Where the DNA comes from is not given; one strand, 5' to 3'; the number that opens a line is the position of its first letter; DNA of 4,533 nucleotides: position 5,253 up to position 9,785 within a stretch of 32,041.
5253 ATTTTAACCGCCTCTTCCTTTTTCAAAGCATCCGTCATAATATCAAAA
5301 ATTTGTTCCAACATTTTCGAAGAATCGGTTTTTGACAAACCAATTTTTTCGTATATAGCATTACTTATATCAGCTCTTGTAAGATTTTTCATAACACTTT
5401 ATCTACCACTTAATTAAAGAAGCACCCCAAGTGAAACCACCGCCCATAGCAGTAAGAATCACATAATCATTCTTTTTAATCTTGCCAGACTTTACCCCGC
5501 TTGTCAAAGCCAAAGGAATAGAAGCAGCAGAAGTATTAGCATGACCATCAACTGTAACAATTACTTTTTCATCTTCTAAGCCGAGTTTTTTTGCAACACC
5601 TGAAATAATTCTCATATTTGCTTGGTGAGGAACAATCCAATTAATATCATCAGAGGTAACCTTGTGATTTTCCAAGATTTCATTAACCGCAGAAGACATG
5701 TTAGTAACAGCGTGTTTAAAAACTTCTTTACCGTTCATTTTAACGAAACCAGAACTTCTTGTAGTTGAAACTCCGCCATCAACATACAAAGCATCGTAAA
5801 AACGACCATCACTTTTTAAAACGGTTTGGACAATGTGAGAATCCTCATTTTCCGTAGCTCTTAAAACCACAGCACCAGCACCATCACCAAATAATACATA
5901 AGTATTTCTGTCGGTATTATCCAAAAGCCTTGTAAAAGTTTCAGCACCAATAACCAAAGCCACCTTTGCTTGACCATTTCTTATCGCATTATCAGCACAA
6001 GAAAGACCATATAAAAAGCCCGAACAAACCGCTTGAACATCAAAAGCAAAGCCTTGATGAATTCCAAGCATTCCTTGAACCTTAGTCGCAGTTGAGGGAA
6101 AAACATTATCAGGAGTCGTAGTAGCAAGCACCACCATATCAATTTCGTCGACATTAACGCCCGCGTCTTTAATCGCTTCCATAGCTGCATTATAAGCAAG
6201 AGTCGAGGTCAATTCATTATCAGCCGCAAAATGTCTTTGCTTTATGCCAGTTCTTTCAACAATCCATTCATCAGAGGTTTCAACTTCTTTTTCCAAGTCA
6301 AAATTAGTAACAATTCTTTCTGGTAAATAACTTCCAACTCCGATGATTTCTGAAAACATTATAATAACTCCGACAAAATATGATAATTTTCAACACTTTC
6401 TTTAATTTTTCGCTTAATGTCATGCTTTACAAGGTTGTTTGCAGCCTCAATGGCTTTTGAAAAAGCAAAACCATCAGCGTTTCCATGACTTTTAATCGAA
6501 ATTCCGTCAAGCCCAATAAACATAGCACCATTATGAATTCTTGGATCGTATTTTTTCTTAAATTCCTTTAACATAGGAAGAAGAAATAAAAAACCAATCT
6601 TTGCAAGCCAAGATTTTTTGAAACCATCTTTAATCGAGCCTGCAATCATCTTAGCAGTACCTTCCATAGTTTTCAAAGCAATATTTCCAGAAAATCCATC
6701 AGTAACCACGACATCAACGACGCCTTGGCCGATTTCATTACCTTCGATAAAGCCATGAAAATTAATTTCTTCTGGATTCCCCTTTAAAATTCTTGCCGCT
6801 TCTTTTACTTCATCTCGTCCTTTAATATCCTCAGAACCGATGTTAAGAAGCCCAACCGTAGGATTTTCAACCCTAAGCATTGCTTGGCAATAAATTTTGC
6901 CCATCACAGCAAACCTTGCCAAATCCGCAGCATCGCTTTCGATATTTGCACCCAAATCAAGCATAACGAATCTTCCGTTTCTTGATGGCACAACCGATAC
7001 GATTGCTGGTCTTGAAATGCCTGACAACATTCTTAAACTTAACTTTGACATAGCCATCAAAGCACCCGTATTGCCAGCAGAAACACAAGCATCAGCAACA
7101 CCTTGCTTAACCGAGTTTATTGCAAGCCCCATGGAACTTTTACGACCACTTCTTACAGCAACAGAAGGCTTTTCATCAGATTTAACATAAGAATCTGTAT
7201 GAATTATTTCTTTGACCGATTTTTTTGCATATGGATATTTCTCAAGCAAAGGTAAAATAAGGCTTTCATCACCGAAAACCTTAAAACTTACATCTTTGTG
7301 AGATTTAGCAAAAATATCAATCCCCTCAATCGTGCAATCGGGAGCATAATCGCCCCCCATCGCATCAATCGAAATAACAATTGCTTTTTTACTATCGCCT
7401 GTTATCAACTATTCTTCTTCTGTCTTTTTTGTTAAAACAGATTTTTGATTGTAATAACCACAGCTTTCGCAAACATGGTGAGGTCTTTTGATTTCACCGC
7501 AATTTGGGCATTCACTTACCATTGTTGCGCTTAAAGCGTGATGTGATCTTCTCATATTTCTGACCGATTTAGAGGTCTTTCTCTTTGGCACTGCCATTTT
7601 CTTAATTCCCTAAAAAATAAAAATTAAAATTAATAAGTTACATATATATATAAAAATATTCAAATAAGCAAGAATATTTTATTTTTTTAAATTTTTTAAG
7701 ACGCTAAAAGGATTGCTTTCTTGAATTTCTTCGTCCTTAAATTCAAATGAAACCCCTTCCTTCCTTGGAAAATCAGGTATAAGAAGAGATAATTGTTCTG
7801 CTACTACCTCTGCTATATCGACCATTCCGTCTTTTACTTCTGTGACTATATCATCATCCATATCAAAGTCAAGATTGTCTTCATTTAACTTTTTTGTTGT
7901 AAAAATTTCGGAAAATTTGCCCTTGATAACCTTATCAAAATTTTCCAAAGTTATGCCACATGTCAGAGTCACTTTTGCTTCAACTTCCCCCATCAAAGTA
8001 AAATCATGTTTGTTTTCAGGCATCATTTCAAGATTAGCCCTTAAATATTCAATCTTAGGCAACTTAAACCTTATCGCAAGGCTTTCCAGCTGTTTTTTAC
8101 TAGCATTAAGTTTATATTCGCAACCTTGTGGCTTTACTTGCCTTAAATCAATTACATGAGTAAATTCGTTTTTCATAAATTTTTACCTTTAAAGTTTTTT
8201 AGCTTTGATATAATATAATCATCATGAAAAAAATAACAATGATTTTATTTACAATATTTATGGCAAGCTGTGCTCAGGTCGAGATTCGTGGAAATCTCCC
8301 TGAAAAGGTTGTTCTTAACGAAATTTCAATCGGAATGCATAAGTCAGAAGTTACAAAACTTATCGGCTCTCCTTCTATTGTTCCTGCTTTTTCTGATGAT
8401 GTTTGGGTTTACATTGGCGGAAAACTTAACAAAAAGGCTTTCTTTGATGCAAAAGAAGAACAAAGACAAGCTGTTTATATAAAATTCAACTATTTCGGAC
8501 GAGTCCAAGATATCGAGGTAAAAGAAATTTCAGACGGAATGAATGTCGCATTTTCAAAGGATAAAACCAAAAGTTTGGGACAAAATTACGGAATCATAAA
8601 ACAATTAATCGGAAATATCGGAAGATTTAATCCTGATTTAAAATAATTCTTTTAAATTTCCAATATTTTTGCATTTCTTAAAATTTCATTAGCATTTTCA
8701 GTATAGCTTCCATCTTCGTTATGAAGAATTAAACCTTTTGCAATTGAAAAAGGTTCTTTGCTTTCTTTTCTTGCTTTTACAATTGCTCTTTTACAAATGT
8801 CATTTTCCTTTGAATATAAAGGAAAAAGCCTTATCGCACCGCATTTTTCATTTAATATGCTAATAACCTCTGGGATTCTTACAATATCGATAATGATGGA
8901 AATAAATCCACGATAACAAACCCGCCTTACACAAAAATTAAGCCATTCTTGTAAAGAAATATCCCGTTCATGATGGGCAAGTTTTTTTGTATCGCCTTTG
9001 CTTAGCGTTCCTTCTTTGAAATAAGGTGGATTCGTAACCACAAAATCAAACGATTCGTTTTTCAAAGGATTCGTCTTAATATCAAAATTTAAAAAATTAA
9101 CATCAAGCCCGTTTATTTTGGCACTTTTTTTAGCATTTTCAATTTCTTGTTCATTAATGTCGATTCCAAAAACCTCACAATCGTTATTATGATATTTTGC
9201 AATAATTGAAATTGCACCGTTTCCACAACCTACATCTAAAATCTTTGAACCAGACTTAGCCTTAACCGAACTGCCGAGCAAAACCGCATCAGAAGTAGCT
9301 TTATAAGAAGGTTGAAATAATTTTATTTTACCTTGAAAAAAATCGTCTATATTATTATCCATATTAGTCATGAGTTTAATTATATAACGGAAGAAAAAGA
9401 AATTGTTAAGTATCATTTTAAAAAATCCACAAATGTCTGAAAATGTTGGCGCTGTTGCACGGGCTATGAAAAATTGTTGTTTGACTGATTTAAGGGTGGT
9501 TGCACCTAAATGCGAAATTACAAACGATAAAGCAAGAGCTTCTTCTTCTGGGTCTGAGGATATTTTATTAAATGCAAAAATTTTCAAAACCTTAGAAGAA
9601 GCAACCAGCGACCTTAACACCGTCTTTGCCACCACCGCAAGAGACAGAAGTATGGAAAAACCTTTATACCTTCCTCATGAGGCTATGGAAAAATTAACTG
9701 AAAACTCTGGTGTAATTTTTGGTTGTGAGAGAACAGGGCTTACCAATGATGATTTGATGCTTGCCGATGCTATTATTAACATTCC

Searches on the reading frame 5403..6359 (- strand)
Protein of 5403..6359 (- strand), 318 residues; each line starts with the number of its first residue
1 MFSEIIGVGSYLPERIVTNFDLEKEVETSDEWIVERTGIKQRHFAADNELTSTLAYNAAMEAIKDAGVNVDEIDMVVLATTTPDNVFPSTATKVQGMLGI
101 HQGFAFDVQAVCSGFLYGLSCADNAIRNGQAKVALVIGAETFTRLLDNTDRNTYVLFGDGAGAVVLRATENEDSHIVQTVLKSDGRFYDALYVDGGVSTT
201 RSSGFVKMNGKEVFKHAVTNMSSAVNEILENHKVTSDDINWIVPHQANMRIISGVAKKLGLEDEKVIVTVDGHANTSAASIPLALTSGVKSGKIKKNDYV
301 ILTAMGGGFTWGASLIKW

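Call 18: search_protein_families(library=ncbifam, proteins=[window:5403-6359:-], max_evalue=0.00001)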
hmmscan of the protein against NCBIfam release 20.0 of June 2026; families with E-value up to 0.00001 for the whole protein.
window:5403-6359:- (318 aa): 20 families
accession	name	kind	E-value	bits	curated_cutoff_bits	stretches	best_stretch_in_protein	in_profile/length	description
NF006829.0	PRK09352.1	subfamily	7.8e-134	445.7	249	1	2-318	4-321/322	beta-ketoacyl-ACP synthase 3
TIGR00747.1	fabH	subfamily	3.2e-128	427.3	292.1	1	2-318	2-322/322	beta-ketoacyl-ACP synthase III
NF004623.0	PRK05963.1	equivalog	1.8e-81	274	437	1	3-317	6-327/328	beta-ketoacyl-ACP synthase III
NF005541.0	PRK07204.1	equivalog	7.9e-59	199.7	402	1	4-315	6-326/329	beta-ketoacyl-ACP synthase III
NF005308.0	PRK06840.1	equivalog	1.4e-41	142.7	315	1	4-318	6-335/339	3-oxoacyl-ACP synthase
NF005703.0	PRK07515.1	equivalog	5.6e-41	140.7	304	1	50-317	95-371/373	beta-ketoacyl-ACP synthase III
NF009519.0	PRK12880.1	equivalog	5.7e-41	141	436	1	4-317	9-337/353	beta-ketoacyl-ACP synthase III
NF006720.0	PRK09258.1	equivalog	8.5e-35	120.6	285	1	25-318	35-338/338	3-oxoacyl-ACP synthase III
NF003274.0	PRK04262.1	equivalog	4.9e-25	88.3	244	1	4-308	4-298/347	hydroxymethylglutaryl-CoA synthase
NF005293.2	PRK06816.1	subfamily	1.4e-22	80.2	450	2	8-148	6-158/378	StlD/DarB family beta-ketosynthase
NF053539.1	resorcinol_DarB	exception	2.2e-18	66.5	550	1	9-148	9-159/377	dialkylresorcinol biosynthesis protein DarB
NF042429.2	DHPHCoAsyn_DpgA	equivalog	1.8e-14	53.4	425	1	49-318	68-350/350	3,5-dihydroxyphenylacetyl-CoA synthase DpgA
TIGR00748.1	HMG_CoA_syn_Arc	equivalog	3.1e-13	49.7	353.35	1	4-290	3-281/345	hydroxymethylglutaryl-CoA synthase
NF009228.0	PRK12578.1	subfamily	4.1e-09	35.5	485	1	47-145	19-117/387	thiolase domain-containing protein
TIGR01835.1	HMG-CoA-S_prok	equivalog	1.3e-08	34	360.35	1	10-167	8-159/382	hydroxymethylglutaryl-CoA synthase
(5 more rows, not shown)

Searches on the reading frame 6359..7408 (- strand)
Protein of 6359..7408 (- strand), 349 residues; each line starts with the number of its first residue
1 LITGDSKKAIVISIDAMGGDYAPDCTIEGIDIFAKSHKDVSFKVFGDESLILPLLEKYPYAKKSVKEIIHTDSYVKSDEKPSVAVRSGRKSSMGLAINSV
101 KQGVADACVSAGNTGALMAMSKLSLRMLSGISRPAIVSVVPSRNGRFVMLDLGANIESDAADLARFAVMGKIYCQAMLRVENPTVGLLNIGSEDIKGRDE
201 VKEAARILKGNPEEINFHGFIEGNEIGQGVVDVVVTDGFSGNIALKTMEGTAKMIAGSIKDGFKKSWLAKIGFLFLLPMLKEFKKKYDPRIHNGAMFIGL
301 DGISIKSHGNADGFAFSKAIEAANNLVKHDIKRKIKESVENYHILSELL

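Call 18: search_protein_families(library=ncbifam, proteins=[window:6359-7408:-], max_evalue=0.00001)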
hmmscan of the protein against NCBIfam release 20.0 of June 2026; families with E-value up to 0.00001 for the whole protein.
window:6359-7408:- (349 aa): 4 families
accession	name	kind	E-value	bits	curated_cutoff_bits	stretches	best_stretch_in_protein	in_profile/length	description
TIGR00182.1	plsX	equivalog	3.7e-105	351.8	243.4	1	12-342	3-330/337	phosphate acyltransferase PlsX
NF010419.0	PRK13845.1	equivalog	1.7e-57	195.3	729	1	6-336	94-430/440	putative glycerol-3-phosphate acyltransferase PlsX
NF010420.0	PRK13846.1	equivalog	6.5e-57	193.2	536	1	11-338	4-314/316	phosphate acyltransferase PlsX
NF040747.1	reduct_C_alpha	equivalog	1.1e-07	31.3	350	1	161-248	136-225/380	glycine/sarcosine/betaine reductase complex component C subunit alpha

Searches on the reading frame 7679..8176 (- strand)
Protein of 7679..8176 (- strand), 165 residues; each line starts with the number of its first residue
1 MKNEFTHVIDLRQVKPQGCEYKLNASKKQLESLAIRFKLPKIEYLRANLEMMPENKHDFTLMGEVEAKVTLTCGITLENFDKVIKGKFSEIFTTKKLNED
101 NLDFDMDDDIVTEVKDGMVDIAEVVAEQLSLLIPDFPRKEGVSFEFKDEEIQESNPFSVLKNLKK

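Call 72: search_protein_families(library=pfam, proteins=[window:7679-8176:-], max_evalue=0.001)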
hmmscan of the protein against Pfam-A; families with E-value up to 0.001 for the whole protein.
window:7679-8176:- (165 aa): 1 family
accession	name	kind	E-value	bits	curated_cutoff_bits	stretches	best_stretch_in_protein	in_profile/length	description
PF02620.22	YceD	-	7.5e-15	55.5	33.2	1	63-164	3-119/119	Large ribosomal RNA subunit accumulation protein YceD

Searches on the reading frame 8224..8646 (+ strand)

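Call 72: search_protein_families(library=pfam, proteins=[window:8224-8646:+], max_evalue=0.001)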
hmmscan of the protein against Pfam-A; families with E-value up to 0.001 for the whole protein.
window:8224-8646:+ (140 aa): 1 family
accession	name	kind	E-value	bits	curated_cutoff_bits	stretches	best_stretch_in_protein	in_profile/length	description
PF04355.18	BamE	-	1.5e-11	44.3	23.2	1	23-97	1-70/71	Outer membrane protein assembly factor BamE domain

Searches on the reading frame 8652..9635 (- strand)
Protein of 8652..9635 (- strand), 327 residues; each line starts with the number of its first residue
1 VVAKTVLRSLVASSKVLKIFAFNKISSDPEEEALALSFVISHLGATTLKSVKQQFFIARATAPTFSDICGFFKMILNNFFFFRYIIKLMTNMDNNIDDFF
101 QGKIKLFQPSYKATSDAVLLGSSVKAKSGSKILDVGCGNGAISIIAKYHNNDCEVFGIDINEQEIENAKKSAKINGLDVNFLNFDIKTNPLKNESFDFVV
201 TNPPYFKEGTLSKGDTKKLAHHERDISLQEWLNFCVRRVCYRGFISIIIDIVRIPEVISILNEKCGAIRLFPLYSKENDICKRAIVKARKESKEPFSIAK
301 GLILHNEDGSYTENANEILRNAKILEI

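Call 18: search_protein_families(library=ncbifam, proteins=[window:8652-9635:-], max_evalue=0.00001)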
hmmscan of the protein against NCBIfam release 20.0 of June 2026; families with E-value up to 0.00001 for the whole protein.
window:8652-9635:- (327 aa): 37 families (the best 25 are shown)
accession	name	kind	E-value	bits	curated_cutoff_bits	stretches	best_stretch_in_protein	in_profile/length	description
NF011529.0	PRK14968.1-3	equivalog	9.3e-18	64.4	162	1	103-207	9-110/198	putative methyltransferase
TIGR03534.1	RF_mod_PrmC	equivalog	9.4e-18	64.6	199.1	1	125-212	85-173/253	peptide chain release factor N(5)-glutamine methyltransferase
NF047853.1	tRm6a37MtseTrmN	equivalog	1.1e-16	61.3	350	1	111-320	26-238/244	tRNA(1)(Val) (adenine(37)-N(6))-methyltransferase TrmN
TIGR00536.1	hemK_fam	subfamily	1.2e-13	50.8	115.5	1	129-216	115-202/286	HemK family protein methyltransferase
TIGR00537.1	hemK_rel_arch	hypoth_equivalog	2.6e-13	50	87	1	111-217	2-105/179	HemK2/MTQ2 family protein methyltransferase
NF007023.0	PRK09489.1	equivalog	3.1e-11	43.1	295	1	118-207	186-273/342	16S rRNA (guanine(1207)-N(2))-methyltransferase RsmC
NF011528.0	PRK14968.1-2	equivalog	5.1e-11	42.5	171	1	98-206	8-118/205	putative methyltransferase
TIGR03533.1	L3_gln_methyl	equivalog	4.1e-10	39.5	229.7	1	125-212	118-206/284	50S ribosomal protein L3 N(5)-glutamine methyltransferase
TIGR01983.1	UbiG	equivalog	6.1e-10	38.8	102.95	1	125-200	46-121/228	bifunctional 2-polyprenyl-6-hydroxyphenol methylase/3-demethylubiquinol 3-O-methyltransferase UbiG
TIGR02072.1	BioC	equivalog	7.2e-10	39.1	184.95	1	129-202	35-104/244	malonyl-ACP O-methyltransferase BioC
NF043040.1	corrin_prot_MT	hypoth_equivalog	1.9e-09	37.2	180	1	127-201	40-116/216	corrinoid protein-associated methyltransferase CpaM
NF008992.0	PRK12335.1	equivalog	2.3e-09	36.8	303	1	97-201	91-192/289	SAM-dependent methyltransferase TehB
NF041536.1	ArsM_DUF2284_UU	exception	3e-09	35.8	575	1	125-202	73-152/459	arsenite methyltransferase/DUF2284 domain selenoprotein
NF011527.0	PRK14968.1-1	equivalog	3.1e-09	36.8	242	1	110-208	14-106/192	putative methyltransferase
NF001785.0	PRK00517.2-2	equivalog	3.4e-09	36.3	188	1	113-202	130-218/282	50S ribosomal protein L11 methyltransferase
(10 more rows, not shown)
